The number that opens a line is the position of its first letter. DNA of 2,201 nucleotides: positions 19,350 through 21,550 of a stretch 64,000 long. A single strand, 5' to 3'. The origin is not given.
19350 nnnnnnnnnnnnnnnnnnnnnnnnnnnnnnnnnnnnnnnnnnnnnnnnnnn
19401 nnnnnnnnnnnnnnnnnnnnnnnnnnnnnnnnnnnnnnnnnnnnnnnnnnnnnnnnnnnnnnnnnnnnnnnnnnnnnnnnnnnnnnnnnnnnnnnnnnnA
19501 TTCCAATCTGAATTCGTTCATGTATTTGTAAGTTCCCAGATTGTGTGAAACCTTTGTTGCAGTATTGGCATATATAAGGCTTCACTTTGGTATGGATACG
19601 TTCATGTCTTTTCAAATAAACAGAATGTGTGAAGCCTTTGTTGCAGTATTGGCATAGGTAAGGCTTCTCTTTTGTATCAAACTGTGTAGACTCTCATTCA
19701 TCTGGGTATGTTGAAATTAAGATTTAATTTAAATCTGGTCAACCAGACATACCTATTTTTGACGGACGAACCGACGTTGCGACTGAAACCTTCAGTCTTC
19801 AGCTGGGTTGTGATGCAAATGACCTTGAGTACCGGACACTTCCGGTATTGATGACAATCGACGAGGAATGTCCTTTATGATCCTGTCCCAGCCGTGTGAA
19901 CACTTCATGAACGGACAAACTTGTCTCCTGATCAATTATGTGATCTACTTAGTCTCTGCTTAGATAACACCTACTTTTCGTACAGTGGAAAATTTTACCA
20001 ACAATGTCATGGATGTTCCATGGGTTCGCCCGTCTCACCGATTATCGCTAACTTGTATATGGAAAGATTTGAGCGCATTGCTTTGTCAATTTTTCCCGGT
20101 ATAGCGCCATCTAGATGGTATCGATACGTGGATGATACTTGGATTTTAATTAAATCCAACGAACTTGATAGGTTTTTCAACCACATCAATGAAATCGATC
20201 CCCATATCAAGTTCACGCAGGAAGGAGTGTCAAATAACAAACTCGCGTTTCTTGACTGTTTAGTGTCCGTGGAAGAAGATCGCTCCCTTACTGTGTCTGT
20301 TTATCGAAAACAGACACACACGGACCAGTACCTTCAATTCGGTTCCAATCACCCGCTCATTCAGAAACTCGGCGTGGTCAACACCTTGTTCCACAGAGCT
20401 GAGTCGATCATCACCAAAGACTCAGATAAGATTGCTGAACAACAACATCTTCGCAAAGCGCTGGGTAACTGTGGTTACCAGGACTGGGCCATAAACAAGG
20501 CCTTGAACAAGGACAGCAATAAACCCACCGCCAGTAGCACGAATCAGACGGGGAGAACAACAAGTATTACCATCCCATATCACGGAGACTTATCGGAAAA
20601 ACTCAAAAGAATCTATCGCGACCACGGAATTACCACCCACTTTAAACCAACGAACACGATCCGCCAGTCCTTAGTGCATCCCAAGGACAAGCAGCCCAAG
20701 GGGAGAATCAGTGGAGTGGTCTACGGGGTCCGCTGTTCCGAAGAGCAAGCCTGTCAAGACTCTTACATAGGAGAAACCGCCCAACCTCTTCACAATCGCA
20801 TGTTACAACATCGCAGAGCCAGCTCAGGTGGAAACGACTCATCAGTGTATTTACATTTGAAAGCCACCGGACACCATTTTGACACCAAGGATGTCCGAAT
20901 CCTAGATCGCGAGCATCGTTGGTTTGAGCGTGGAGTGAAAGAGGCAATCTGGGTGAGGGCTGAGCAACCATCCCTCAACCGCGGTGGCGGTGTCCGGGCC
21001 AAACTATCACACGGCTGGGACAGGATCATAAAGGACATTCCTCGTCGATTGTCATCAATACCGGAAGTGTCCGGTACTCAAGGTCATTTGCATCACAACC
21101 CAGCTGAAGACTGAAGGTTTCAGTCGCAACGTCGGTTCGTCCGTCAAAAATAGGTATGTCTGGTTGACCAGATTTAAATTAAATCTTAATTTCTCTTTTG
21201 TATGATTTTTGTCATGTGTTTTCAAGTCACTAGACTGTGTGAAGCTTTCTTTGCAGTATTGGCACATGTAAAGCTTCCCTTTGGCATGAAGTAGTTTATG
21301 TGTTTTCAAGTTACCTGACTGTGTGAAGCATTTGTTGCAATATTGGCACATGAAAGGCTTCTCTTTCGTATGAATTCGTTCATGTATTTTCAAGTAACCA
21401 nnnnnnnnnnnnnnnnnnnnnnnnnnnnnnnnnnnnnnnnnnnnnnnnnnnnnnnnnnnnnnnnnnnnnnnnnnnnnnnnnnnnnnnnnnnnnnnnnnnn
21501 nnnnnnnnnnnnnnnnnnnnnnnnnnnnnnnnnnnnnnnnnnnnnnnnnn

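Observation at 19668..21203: Truncated Penelope-like element (YVDD RT plus GIY-YIG) with 195-bp inverted termini and a TSD, inserted into a finger of gene B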

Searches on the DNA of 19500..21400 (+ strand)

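Call 5: search_rna_families(source=window, start=19500, end=21400, threshold=evalue, max_evalue=10, show_alignments=5)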
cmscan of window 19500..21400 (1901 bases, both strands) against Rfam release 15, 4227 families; matches with E-value up to 10: 5.
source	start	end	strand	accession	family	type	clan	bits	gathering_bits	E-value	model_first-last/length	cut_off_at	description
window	19690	19739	+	RF01598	snoR23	Gene; snRNA; snoRNA; CD-box;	-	24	70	7.6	31-80/84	no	small nucleolar RNA snoR23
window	19624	19692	-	RF00400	SNORA28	Gene; snRNA; snoRNA; HACA-box;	CL00033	18.2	65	4.8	1-126/126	no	Small nucleolar RNA SNORA28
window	20389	20455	-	RF02407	snoR122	Gene; snRNA; snoRNA; CD-box;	-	18.2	36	6.7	1-74/74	no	Small nucleolar RNA snoR122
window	20355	20421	-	RF00594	SNORD86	Gene; snRNA; snoRNA; CD-box;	-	17.1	35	4.4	1-86/86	no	Small nucleolar RNA SNORD86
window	19523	19598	+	RF03441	mir-613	Gene; miRNA;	-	16.2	70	7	1-87/87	no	mir-613 microRNA precursor family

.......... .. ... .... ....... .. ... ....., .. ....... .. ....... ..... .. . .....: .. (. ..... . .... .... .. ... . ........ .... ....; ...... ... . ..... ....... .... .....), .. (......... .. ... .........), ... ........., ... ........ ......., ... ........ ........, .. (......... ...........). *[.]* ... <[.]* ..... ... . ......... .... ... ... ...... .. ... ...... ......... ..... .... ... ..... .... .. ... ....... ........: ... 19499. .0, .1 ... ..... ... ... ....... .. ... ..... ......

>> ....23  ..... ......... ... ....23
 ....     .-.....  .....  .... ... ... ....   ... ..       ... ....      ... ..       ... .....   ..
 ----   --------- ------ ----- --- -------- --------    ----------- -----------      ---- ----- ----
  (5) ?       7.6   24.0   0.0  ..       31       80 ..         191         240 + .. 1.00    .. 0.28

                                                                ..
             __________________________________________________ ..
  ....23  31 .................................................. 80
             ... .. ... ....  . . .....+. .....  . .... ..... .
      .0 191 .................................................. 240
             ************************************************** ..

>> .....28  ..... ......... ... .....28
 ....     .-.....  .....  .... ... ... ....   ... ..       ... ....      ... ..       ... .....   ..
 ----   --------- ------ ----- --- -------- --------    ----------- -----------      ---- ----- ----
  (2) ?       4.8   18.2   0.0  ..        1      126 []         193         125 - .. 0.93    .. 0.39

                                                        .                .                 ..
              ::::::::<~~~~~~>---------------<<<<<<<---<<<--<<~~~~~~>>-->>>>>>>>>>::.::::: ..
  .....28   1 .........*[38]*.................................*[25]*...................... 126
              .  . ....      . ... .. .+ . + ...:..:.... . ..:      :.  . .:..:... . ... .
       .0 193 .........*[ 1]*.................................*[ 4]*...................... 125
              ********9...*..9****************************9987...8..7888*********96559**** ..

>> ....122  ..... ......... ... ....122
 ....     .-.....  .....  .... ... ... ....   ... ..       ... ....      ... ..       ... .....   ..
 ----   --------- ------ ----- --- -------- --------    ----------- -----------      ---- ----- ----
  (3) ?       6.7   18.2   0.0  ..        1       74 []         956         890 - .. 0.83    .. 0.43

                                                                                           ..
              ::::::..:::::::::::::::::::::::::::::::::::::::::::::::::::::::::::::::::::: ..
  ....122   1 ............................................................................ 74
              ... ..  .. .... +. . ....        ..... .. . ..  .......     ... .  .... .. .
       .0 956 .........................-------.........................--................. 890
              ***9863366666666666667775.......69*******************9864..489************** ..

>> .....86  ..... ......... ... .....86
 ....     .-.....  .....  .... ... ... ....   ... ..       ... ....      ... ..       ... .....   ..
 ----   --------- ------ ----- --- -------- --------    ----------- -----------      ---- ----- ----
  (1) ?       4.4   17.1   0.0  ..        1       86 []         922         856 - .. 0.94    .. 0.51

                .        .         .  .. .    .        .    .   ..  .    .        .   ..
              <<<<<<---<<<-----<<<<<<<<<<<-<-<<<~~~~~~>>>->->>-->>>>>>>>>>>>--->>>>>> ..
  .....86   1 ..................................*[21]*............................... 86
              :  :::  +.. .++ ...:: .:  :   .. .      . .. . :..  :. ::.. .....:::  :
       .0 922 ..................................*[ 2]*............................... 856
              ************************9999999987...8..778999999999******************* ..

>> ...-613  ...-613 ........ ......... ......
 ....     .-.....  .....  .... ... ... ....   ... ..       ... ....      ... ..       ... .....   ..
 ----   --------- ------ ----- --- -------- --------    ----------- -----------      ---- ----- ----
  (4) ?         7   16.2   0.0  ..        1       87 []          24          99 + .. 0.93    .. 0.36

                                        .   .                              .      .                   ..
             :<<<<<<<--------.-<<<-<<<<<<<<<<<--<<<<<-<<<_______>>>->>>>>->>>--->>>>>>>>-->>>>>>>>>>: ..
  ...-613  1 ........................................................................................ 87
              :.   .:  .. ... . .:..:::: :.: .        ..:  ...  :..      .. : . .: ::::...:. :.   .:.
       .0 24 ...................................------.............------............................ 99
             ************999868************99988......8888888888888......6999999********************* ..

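Call 24: search_rna_families(sources=[L001], threshold=evalue, max_evalue=10, show_alignments=2)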
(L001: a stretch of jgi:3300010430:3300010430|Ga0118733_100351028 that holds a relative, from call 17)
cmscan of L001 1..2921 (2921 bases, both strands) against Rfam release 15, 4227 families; matches with E-value up to 10: 0.
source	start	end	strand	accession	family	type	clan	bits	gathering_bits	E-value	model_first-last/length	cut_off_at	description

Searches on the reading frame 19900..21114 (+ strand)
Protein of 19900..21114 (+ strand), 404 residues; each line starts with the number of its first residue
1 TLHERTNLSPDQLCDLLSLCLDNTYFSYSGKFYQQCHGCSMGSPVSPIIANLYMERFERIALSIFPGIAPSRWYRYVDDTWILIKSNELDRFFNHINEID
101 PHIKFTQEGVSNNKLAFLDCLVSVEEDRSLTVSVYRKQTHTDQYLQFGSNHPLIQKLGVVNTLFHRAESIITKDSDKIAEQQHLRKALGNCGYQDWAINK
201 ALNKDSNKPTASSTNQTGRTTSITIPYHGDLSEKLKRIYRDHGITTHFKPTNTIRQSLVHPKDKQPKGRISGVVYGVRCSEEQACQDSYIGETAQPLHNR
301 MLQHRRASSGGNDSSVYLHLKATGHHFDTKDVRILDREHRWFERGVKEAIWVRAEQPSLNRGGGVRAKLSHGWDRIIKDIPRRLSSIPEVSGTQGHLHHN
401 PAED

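Call 4: search_protein_families(library=pfam, proteins=[window:19900-21114:+], max_evalue=1)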
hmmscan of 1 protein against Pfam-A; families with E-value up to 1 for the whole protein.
window:19900-21114:+ (404 aa): 1 family
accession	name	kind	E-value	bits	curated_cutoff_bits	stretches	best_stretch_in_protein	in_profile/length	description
PF00078.32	RVT_1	-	9.1e-09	35.7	29.6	1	10-118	96-192/205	Reverse transcriptase (RNA-dependent DNA polymerase)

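Call 10: find_homologous_proteins(query=window:19900-21111:+, max_evalue=0.00001)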
Query window:19900-21111:+ (404 aa): 1833 proteins with E <= 0.00001 among 3532 candidates; the best 120 are listed.
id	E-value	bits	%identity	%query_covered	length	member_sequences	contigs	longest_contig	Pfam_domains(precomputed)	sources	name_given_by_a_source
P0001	1.5e-210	718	78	95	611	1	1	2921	PF00078.33,PF28514.1,PF26215.1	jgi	-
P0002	4.9e-205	699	74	98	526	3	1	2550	PF00078.33,PF26215.1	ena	-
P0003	1.4e-192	658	72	96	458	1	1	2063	PF00078.33,PF26215.1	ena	-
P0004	4.2e-190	650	72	95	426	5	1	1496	PF00078.33,PF26215.1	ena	-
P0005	9.9e-190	649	72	96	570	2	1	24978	PF00078.33,PF26215.1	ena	-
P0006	1.2e-189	649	92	75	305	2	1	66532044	PF00078.33,PF26215.1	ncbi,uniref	ncbi:uncharacterized protein [Amphiura filiformis]|uniref:uncharacterized protein n=1 Tax=Amphiura f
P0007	1.3e-184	632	76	87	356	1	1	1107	PF00078.33,PF26215.1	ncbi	-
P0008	8.0e-183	626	76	86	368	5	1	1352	PF26215.1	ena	-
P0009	4.2e-178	611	73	88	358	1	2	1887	PF26215.1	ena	-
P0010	1.0e-176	606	72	88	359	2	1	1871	PF26215.1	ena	-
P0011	7.4e-158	544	72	80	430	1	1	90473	PF00078.33,PF26215.1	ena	-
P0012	7.7e-150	518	71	78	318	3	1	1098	PF26215.1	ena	-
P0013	7.7e-147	508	74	70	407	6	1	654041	PF00078.33,PF26215.1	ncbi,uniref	ncbi:uncharacterized protein [Amphiura filiformis]|uniref:uncharacterized protein n=1 Tax=Amphiura f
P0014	5.9e-146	505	57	96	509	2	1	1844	PF00078.33,PF26215.1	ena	-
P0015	8.2e-146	504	57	95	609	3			PF00078.33,PF28514.1,PF26215.1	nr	nr:uncharacterized protein LOC129265754 [Lytechinus pictus]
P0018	2.6e-143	496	58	96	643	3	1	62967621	PF00078.33,PF28514.1,PF26215.1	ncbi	ncbi:uncharacterized protein V3H82_003528 isoform 2-T2 [Fundulus diaphanus]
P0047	2.0e-124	434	93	51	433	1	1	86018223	PF26215.1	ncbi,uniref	ncbi:uncharacterized protein [Amphiura filiformis]|uniref:uncharacterized protein n=1 Tax=Amphiura f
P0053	1.1e-121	425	56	84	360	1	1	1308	PF01541.31,PF26215.1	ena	-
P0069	4.8e-114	400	51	86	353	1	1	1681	PF01541.31,PF26215.1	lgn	-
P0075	5.5e-112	393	52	85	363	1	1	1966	PF01541.31,PF26215.1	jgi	-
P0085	3.9e-109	384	80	50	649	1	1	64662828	PF00078.33,PF28514.1,PF26215.1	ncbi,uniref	ncbi:uncharacterized protein [Amphiura filiformis]|uniref:uncharacterized protein n=1 Tax=Amphiura f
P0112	1.7e-102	362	53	74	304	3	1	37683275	PF01541.31,PF26215.1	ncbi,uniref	ncbi:uncharacterized protein [Diadema setosum]|uniref:uncharacterized protein n=1 Tax=Diadema setosu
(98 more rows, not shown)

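Call 12: search_protein_families(library=pfam, proteins=[P0001, P0018, P0053, P0112, P0085], max_evalue=0.1)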
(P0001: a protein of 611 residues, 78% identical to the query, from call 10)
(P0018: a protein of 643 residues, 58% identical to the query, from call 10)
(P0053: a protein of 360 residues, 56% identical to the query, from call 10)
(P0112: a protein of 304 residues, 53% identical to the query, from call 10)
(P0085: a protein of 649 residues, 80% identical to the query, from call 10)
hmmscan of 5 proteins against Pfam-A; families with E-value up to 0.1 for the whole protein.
P0001 (611 aa): 2 families
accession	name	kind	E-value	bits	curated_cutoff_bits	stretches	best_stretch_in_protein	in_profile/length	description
PF00078.32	RVT_1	-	2e-09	37.9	29.6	1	178-304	70-171/205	Reverse transcriptase (RNA-dependent DNA polymerase)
PF01541.30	GIY-YIG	-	0.0027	18.4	22.6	1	483-529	3-46/78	GIY-YIG catalytic domain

P0018 (643 aa): 3 families
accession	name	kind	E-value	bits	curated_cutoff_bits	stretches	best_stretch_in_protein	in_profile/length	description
PF00078.32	RVT_1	-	3.3e-12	47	29.6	1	162-369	1-191/205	Reverse transcriptase (RNA-dependent DNA polymerase)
PF01541.30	GIY-YIG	-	0.0032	18.2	22.6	1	523-565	2-42/78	GIY-YIG catalytic domain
PF01638.23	HxlR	-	0.1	12.9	20.8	0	102-146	12-56/91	HxlR-like helix-turn-helix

P0053 (360 aa): 1 family
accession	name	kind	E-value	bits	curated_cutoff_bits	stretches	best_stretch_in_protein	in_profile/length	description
PF01541.30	GIY-YIG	-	1.9e-05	25.3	22.6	1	225-294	3-69/78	GIY-YIG catalytic domain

P0112 (304 aa): 1 family
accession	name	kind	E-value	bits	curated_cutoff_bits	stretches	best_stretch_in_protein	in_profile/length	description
PF01541.30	GIY-YIG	-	6.3e-07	30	22.6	1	223-293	2-69/78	GIY-YIG catalytic domain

P0085 (649 aa): 1 family
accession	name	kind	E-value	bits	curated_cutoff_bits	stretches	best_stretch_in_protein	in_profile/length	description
PF00078.32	RVT_1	-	2.3e-09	37.7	29.6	1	408-539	67-173/205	Reverse transcriptase (RNA-dependent DNA polymerase)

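Call 13: find_encoding_contigs(protein=P0006, flank=6000, max_places=6)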
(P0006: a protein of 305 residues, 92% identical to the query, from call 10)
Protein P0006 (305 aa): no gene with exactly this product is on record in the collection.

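Call 14: find_encoding_contigs(protein=P0047, flank=6000, max_places=6)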
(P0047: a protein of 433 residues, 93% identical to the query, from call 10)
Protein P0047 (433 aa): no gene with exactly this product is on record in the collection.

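Call 15: find_encoding_contigs(protein=P0013, flank=6000, max_places=6)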
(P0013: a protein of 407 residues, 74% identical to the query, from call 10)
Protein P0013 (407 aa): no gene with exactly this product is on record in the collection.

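Call 16: find_encoding_contigs(protein=P0085, flank=6000, max_places=6)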
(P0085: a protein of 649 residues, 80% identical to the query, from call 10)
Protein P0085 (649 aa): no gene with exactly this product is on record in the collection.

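Call 17: find_encoding_contigs(protein=P0001, flank=6000, max_places=6)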
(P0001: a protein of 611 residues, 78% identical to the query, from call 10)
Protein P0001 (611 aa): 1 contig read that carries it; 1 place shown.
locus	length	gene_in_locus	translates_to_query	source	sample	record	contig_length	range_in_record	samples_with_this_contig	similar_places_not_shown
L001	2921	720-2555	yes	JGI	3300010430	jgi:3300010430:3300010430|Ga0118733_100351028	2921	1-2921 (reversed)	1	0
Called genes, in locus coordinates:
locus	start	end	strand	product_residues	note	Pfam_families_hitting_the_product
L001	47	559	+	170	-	-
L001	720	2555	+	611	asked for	PF28514:DUF8422, PF00078:RVT_1, PF26215:HTH_animal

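Call 18: find_encoding_contigs(protein=P0005, flank=8000, max_places=6)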
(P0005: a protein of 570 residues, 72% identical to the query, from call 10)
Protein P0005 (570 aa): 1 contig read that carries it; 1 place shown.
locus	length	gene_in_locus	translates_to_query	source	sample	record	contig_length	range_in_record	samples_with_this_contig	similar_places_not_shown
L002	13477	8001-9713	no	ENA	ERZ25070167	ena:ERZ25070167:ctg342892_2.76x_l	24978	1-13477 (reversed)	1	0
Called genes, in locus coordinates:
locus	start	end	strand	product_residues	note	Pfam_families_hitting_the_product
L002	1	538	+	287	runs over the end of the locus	-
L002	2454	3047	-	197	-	-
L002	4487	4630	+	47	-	-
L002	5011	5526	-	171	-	-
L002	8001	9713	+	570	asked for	PF00078:RVT_1, PF26215:HTH_animal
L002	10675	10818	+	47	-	-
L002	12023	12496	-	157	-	-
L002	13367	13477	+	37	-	?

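Call 19: find_encoding_contigs(protein=P0011, flank=8000, max_places=6)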
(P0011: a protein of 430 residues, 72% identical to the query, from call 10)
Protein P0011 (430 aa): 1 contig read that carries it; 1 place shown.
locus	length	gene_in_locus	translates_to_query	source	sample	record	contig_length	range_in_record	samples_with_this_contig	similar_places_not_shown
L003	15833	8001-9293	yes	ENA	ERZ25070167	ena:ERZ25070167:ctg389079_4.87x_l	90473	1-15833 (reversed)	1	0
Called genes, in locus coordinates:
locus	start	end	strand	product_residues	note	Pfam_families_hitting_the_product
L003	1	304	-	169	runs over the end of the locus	-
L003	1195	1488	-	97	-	-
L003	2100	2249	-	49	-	-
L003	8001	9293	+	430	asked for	PF00078:RVT_1, PF26215:HTH_animal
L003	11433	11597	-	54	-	-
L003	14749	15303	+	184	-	-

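Call 50: find_encoding_contigs(protein=P0002, flank=3000, max_places=4)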
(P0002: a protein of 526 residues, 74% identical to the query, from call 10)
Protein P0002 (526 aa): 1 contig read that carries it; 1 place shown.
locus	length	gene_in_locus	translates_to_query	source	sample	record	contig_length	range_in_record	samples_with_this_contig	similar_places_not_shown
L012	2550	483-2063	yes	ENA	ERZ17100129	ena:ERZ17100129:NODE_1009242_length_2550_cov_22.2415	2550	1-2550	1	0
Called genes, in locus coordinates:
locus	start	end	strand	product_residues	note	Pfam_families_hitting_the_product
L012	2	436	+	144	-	?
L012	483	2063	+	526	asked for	PF00078:RVT_1, PF26215:HTH_animal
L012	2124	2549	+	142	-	?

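Call 51: find_encoding_contigs(protein=P0003, flank=3000, max_places=4)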
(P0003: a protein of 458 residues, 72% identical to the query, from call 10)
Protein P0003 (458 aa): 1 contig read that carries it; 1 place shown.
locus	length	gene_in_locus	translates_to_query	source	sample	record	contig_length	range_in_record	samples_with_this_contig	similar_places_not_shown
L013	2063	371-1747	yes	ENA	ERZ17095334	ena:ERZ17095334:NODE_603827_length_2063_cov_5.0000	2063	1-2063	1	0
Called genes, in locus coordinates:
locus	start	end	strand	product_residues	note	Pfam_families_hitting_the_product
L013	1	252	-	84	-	?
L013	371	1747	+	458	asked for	PF00078:RVT_1, PF26215:HTH_animal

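Call 52: find_encoding_contigs(protein=P0009, flank=3000, max_places=4)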
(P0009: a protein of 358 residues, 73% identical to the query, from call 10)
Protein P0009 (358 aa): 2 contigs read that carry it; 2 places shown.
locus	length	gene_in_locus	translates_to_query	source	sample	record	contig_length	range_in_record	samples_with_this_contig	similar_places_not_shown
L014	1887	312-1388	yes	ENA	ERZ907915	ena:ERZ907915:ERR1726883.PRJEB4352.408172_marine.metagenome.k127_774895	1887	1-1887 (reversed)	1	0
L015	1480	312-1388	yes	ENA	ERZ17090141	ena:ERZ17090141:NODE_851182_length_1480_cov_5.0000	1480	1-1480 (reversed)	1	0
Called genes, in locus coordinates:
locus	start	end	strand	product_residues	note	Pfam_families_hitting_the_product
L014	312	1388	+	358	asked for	PF26215:HTH_animal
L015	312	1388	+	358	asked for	PF26215:HTH_animal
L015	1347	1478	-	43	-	?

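Call 53: find_encoding_contigs(protein=P0010, flank=3000, max_places=4)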
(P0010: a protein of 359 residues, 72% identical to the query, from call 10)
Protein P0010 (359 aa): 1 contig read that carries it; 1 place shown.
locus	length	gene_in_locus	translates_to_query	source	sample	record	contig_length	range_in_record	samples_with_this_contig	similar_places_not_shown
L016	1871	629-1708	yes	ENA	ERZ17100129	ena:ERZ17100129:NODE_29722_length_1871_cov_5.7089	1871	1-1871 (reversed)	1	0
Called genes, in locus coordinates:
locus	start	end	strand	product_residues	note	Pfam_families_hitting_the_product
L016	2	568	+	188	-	?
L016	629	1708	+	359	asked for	PF26215:HTH_animal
